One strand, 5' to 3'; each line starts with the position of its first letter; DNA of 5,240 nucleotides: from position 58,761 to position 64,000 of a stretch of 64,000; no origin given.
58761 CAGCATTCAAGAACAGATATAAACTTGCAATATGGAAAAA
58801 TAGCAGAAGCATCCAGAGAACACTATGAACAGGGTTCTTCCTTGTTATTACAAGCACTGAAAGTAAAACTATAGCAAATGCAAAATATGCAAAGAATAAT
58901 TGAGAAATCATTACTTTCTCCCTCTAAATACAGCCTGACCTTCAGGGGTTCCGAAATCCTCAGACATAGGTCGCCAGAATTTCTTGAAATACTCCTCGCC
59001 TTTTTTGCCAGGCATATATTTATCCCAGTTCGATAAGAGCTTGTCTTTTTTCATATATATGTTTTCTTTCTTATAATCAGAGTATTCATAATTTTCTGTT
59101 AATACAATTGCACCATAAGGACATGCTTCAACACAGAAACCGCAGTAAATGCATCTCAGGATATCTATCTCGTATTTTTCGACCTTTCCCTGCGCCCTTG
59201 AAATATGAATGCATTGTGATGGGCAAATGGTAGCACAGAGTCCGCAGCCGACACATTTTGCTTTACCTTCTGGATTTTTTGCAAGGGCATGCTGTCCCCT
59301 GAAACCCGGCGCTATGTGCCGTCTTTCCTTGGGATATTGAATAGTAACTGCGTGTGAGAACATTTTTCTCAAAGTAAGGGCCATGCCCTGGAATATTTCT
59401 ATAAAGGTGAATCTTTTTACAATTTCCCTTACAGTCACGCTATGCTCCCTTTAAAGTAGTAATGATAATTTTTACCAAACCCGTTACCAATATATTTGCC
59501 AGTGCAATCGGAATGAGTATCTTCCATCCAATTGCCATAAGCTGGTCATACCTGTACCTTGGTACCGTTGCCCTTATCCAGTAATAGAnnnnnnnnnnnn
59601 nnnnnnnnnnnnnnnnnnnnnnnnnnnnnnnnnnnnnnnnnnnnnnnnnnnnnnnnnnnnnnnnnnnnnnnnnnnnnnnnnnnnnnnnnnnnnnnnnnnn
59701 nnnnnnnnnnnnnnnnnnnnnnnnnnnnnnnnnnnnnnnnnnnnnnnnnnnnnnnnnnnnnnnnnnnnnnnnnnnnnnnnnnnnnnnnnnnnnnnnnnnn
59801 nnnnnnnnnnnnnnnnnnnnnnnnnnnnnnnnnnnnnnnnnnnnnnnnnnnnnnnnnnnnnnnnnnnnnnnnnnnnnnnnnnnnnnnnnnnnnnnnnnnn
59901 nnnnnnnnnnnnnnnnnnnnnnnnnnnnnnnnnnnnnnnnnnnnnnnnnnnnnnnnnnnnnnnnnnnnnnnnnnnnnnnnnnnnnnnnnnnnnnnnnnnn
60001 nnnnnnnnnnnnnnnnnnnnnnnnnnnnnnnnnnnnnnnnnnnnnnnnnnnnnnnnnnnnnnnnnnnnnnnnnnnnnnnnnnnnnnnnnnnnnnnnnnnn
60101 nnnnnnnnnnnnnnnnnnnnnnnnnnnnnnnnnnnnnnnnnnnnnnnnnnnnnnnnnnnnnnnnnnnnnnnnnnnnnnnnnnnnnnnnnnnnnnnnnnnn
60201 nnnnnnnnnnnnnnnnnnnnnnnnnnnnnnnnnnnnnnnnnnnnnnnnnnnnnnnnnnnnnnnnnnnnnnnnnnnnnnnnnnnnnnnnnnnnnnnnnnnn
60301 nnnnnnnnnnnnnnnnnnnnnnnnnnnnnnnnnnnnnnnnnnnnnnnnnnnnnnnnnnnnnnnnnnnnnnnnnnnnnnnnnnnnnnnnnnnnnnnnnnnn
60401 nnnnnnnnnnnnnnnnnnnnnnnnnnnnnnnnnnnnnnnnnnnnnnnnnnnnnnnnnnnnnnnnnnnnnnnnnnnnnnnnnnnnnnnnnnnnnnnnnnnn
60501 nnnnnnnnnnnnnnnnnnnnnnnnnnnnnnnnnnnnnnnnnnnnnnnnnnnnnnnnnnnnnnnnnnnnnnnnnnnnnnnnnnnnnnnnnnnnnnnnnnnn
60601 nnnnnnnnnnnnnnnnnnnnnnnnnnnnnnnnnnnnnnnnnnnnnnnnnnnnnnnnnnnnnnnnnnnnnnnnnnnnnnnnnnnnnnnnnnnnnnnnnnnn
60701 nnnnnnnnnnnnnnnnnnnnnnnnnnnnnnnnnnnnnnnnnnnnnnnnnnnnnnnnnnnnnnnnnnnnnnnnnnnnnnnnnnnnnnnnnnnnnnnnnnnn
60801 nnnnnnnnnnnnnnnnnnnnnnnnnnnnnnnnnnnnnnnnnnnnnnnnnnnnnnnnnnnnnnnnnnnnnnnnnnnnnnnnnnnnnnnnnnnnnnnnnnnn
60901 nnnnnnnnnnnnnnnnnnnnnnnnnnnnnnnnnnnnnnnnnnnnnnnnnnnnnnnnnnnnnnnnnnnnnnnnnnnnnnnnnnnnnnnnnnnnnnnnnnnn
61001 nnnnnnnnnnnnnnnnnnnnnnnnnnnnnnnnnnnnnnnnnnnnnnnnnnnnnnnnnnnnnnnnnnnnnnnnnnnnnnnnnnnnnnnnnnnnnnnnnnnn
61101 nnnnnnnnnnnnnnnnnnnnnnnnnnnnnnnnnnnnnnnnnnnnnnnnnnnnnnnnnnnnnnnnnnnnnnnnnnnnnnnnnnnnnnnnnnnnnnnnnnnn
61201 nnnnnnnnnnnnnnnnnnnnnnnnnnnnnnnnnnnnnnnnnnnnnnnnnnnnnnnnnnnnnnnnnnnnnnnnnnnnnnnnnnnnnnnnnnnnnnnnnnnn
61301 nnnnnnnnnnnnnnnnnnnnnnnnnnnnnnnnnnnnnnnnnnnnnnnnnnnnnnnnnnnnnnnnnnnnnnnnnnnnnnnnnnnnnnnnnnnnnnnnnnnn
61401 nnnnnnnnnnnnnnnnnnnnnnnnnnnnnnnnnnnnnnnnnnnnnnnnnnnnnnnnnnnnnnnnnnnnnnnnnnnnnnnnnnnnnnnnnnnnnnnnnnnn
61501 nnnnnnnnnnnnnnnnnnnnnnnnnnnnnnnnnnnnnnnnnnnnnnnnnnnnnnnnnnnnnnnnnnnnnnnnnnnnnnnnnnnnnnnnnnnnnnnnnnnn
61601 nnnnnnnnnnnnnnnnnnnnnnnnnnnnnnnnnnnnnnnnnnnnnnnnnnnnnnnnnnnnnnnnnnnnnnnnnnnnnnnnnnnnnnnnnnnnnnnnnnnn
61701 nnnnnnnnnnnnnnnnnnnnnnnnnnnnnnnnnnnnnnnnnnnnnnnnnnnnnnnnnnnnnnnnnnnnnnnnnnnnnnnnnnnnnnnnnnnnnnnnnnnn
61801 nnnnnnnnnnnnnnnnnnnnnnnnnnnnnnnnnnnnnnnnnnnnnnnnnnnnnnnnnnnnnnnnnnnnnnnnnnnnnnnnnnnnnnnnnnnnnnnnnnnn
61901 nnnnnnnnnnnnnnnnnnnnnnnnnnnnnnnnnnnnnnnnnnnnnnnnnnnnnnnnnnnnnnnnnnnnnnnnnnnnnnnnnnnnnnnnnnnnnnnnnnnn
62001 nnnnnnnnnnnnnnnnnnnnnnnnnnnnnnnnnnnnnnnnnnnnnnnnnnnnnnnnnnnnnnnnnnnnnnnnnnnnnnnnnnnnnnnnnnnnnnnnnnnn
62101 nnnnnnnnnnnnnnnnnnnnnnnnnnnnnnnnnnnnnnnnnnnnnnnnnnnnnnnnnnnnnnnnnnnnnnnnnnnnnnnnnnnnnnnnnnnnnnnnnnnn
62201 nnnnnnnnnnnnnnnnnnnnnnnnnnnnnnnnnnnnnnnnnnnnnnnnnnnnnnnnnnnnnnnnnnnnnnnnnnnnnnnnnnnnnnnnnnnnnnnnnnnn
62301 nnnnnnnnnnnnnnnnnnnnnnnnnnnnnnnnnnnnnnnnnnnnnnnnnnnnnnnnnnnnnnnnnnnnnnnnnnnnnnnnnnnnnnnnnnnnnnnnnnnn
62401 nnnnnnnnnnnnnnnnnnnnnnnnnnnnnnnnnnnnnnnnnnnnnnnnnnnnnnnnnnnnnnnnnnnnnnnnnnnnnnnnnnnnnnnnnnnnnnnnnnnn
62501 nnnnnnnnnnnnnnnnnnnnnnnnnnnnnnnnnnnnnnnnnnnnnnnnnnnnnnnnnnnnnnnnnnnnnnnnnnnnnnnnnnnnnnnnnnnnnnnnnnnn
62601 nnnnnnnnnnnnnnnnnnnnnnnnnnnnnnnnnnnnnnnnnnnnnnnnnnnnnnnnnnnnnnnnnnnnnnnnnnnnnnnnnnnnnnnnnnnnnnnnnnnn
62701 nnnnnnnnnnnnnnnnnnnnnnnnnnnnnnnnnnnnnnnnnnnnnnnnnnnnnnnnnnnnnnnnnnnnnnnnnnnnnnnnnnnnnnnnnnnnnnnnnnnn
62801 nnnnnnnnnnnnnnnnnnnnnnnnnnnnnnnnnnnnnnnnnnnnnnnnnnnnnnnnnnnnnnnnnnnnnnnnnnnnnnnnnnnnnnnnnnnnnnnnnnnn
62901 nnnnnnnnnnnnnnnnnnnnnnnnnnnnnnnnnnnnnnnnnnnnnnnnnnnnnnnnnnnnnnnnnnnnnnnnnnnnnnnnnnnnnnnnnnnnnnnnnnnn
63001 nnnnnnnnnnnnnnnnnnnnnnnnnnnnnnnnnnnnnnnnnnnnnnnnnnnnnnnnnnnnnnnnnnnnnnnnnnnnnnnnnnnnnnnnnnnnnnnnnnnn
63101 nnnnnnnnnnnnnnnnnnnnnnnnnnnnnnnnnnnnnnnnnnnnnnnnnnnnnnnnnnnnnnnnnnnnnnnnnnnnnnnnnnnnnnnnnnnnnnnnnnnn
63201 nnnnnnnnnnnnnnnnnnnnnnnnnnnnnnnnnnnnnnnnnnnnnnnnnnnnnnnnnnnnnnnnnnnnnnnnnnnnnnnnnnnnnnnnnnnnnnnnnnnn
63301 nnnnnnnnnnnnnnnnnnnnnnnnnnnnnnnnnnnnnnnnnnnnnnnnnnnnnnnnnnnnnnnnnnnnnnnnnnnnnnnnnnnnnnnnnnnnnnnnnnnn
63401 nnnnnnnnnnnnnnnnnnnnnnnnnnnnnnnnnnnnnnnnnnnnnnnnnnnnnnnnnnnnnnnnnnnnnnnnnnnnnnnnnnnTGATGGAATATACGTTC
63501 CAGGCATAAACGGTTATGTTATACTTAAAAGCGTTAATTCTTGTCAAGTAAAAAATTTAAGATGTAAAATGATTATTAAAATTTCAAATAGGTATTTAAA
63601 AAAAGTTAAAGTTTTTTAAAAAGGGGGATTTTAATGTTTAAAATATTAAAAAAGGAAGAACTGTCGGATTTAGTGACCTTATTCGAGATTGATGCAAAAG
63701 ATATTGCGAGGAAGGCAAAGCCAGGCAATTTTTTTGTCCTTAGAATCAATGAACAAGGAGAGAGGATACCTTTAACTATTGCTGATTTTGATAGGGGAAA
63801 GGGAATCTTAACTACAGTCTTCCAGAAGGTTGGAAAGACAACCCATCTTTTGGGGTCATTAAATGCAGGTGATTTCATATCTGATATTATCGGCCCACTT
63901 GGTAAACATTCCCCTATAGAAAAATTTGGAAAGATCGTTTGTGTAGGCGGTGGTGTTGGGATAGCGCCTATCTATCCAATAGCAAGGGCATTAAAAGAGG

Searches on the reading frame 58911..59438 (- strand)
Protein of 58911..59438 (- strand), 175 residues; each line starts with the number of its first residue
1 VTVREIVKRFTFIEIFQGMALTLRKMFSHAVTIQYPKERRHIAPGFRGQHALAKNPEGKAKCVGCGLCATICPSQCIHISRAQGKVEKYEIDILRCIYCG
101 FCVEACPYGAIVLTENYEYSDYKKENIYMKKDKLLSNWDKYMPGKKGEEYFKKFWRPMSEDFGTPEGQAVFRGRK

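Call 39: search_protein_families(library=pfam, proteins=[window:58911-59438:-], max_evalue=0.001)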
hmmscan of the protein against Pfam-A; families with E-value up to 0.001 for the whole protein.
window:58911-59438:- (175 aa): 14 families
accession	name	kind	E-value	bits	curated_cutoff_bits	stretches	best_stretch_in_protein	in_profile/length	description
PF00037.32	Fer4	-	5.1e-13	48.7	21.1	2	90-111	2-23/24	4Fe-4S binding domain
PF12838.12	Fer4_7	-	4.9e-12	46.6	27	1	61-110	1-52/52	4Fe-4S dicluster domain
PF13183.11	Fer4_8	-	4e-10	40.5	27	1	94-131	3-40/68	4Fe-4S dicluster domain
PF12837.12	Fer4_6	-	3.3e-09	36.7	25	1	90-111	3-24/24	4Fe-4S binding domain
PF13484.11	Fer4_16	-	3.9e-09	37.6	30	1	95-128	1-35/66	4Fe-4S double cluster binding domain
PF14697.11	Fer4_21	-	9.2e-09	35.8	35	1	59-78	38-58/59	4Fe-4S dicluster domain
PF13187.11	Fer4_9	-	1e-08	35.5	27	1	61-111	1-52/52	4Fe-4S dicluster domain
PF12797.12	Fer4_2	-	1.1e-07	31.8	24.5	1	89-108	3-22/22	4Fe-4S binding domain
PF13534.11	Fer4_17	-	1.2e-07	32.6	22.2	0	95-116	1-20/61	4Fe-4S dicluster domain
PF13237.11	Fer4_10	-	1.5e-06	28.5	25.5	1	59-107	6-53/53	4Fe-4S dicluster domain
PF17179.9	Fer4_22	-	3e-06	28.4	27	0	52-75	71-94/95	4Fe-4S dicluster domain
PF12800.12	Fer4_4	-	2.6e-05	24.6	24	0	95-109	3-17/17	4Fe-4S binding domain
PF25160.1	LdpA_Fe-S-bd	-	8.6e-05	22.7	27.6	0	50-79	16-45/49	LdpA Fe-S cluster-binding domain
PF12798.12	Fer4_3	-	9.6e-05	23.4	27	0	96-110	1-15/15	4Fe-4S binding domain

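Call 54: search_protein_families(library=ncbifam, proteins=[window:58911-59438:-], max_evalue=0.00001)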
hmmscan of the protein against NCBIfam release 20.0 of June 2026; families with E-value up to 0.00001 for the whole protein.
window:58911-59438:- (175 aa): 48 families (the best 25 are shown)
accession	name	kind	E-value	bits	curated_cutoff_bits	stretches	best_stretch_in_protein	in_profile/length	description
NF004538.0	PRK05888.1-4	equivalog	3.7e-43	146.9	135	1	2-142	3-148/162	NADH-quinone oxidoreductase subunit NuoI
NF004539.0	PRK05888.1-5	equivalog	1e-42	145.5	225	1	3-141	4-147/162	NADH-quinone oxidoreductase subunit NuoI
TIGR01971.1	NuoI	subfamily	1.5e-40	137.5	113.05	1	18-134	1-121/121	NADH-quinone oxidoreductase, chain I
NF004537.0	PRK05888.1-3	equivalog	3.4e-36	124.7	163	1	4-143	12-162/204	NADH-quinone oxidoreductase subunit NuoI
NF004536.0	PRK05888.1-1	equivalog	1.4e-34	119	212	1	11-141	9-145/180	NADH-quinone oxidoreductase subunit NuoI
NF004542.0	PRK05888.2-3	equivalog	9.3e-33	113.4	248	1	3-141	24-168/203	NADH-quinone oxidoreductase subunit NuoI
NF004544.0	PRK05888.2-6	equivalog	2.5e-29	102.4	457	1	5-137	24-162/220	NADH-quinone oxidoreductase subunit NuoI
NF004540.0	PRK05888.2-1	equivalog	7.1e-23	80.7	215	1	15-135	4-127/139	NADH-quinone oxidoreductase subunit NuoI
NF009053.0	PRK12387.1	subfamily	1.3e-22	80.4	204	1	29-131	12-110/180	formate hydrogenlyase complex iron-sulfur subunit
NF004543.0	PRK05888.2-5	equivalog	9.2e-21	74.3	243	1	20-127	24-131/217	NADH-quinone oxidoreductase subunit NuoI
NF004541.0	PRK05888.2-2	equivalog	6e-20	71.7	217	1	13-139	18-139/168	NADH-quinone oxidoreductase subunit NuoI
NF006076.0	PRK08222.1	equivalog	6.3e-20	71.7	270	1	29-131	12-110/181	hydrogenase 4 subunit H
NF040612.1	F420_dehyd_FpoI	exception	1.4e-19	70.3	180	1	18-134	5-124/135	F420H2 dehydrogenase subunit FpoI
TIGR00403.1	ndhI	equivalog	1.5e-17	63.8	302.35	1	15-128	22-136/183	NAD(P)H-quinone oxidoreductase subunit I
NF006221.0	PRK08348.1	subfamily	3.3e-17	62.4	124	1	20-134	8-118/136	NADH-plastoquinone oxidoreductase subunit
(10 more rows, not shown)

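Call 60: search_solved_structures(query=window:58911-59438:-, max_evalue=0.00001, show_alignments=0)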
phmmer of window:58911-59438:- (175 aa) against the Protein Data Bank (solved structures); distinct sequences matched with E-value up to 0.00001: 56.
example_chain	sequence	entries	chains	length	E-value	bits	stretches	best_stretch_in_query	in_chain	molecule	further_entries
5xtb_B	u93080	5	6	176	4.2e-37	130.5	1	8-141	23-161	NADH dehydrogenase [ubiquinone] iron-sulfur protein 8, mitochondrial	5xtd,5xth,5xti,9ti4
9cwt_B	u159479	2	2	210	6.9e-37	129.8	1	8-141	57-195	NADH dehydrogenase [ubiquinone] iron-sulfur protein 8, mitochondrial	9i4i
7zm7_I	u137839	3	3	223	1.8e-36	128.5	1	2-143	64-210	Oxidoreductase-like protein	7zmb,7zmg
8b9z_I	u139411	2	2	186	3.2e-36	127.6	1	10-141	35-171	NADH dehydrogenase (ubiquinone) 23 kDa subunit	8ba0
9f5x_G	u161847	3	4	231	4.7e-36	127.1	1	12-141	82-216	NADH:ubiquinone oxidoreductase subunit 8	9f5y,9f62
5lc5_I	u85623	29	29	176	4.9e-36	127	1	10-141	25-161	NADH dehydrogenase [ubiquinone] iron-sulfur protein 8, mitochondrial | Mitochondrial complex I, TYKY subunit | NADH:ubiquinone oxidoreductase core subunit S8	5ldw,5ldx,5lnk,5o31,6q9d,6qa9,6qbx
8esw_S8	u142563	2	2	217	5e-36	127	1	10-141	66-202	NADH dehydrogenase (ubiquinone) 23 kDa subunit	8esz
9iho_I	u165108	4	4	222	5.7e-36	126.8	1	7-141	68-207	NUIM (TYKY) subunit of mitochondrial NADH:ubiquinone oxidoreductase (Complex I)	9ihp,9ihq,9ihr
7v2c_B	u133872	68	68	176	6.8e-36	126.6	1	10-141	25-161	NADH dehydrogenase [ubiquinone] iron-sulfur protein 8, mitochondrial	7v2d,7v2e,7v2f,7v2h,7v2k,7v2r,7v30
6g2j_I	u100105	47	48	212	7.2e-36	126.5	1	11-141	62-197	NADH dehydrogenase [ubiquinone] iron-sulfur protein 8, mitochondrial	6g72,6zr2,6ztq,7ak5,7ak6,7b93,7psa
7qsd_I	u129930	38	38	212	8.1e-36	126.3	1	10-141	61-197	NADH dehydrogenase [ubiquinone] iron-sulfur protein 8, mitochondrial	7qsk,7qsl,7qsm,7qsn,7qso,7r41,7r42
6zk9_9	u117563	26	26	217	8.7e-36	126.2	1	10-141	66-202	Mitochondrial complex I, TYKY subunit | Complex I-23kD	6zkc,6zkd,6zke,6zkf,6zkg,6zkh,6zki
5gpn_b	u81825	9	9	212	1.2e-35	125.8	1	10-141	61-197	NADH dehydrogenase [ubiquinone] iron-sulfur protein 8 | NADH dehydrogenase [ubiquinone] iron-sulfur protein 8, mitochondrial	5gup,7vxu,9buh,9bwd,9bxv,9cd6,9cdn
8ud1_1I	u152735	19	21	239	1.6e-35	125.4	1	10-141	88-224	NADH dehydrogenase [ubiquinone] iron-sulfur protein 8, mitochondrial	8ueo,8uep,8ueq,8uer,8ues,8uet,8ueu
7ar7_I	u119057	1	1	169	2.9e-35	124.5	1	10-141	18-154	NADH dehydrogenase [ubiquinone] iron-sulfur protein 8-A, mitochondrial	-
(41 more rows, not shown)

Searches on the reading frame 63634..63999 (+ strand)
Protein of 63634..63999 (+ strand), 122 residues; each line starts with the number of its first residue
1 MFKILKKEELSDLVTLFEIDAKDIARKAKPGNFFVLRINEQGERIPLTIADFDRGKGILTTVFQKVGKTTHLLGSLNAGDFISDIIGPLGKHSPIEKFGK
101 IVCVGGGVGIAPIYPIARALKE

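Call 54: search_protein_families(library=ncbifam, proteins=[window:63634-63999:+], max_evalue=0.00001)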
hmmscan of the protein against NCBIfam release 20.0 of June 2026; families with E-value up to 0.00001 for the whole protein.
window:63634-63999:+ (122 aa): 13 families
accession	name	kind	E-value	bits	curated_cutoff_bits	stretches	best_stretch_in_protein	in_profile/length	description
NF004862.0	PRK06222.1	subfamily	1.7e-47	162.3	220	1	1-122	1-122/281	sulfide/dihydroorotate dehydrogenase-like FAD/NAD-binding protein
NF009414.0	PRK12778.1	equivalog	6.6e-43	147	1103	1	1-122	1-122/752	bifunctional dihydroorotate dehydrogenase B NAD binding subunit/NADPH-dependent glutamate synthase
NF009413.0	PRK12775.1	equivalog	1.3e-37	129.2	1895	1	1-122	1-123/1006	putative trifunctional 2-polyprenylphenol hydroxylase/glutamate synthase subunit beta/ferritin domain-containing protein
NF009415.0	PRK12779.1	equivalog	1.5e-26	92.6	1519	1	3-119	652-771/944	putative bifunctional glutamate synthase subunit beta/2-polyprenylphenol hydroxylase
NF000799.0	PRK00054.1-4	equivalog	8.5e-14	51.2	314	1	4-121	9-131/258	dihydroorotate dehydrogenase electron transfer subunit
NF000798.0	PRK00054.1-3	equivalog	1.8e-13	50.7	219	1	3-122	9-125/244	dihydroorotate dehydrogenase electron transfer subunit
NF000796.0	PRK00054.1-1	equivalog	7.7e-13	48.3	224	1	3-119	7-111/254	dihydroorotate dehydrogenase electron transfer subunit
NF006220.0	PRK08345.1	subfamily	1.6e-11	44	395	1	3-114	14-129/294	cytochrome-c3 hydrogenase subunit gamma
NF000797.0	PRK00054.1-2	equivalog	6.6e-11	42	270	1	5-121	20-139/267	dihydroorotate dehydrogenase electron transfer subunit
NF040830.1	sulfhyd_ShyC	equivalog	5.1e-08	32.4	600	1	14-114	24-124/288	NAD(P)-dependent hydrogenase/sulfhydrogenase 2 subunit gamma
TIGR02911.1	sulfite_red_B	equivalog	2.4e-07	30.1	288.6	1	25-117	28-118/261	anaerobic sulfite reductase subunit AsrB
NF040835.1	sulfhyd_HydG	equivalog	4.9e-07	29.3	650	1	6-114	24-136/292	NADPH-dependent hydrogenase/sulfhydrogenase 1 subunit gamma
NF004470.0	PRK05802.1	equivalog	6.1e-06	25.5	313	1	3-120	69-195/330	sulfide/dihydroorotate dehydrogenase-like FAD/NAD-binding protein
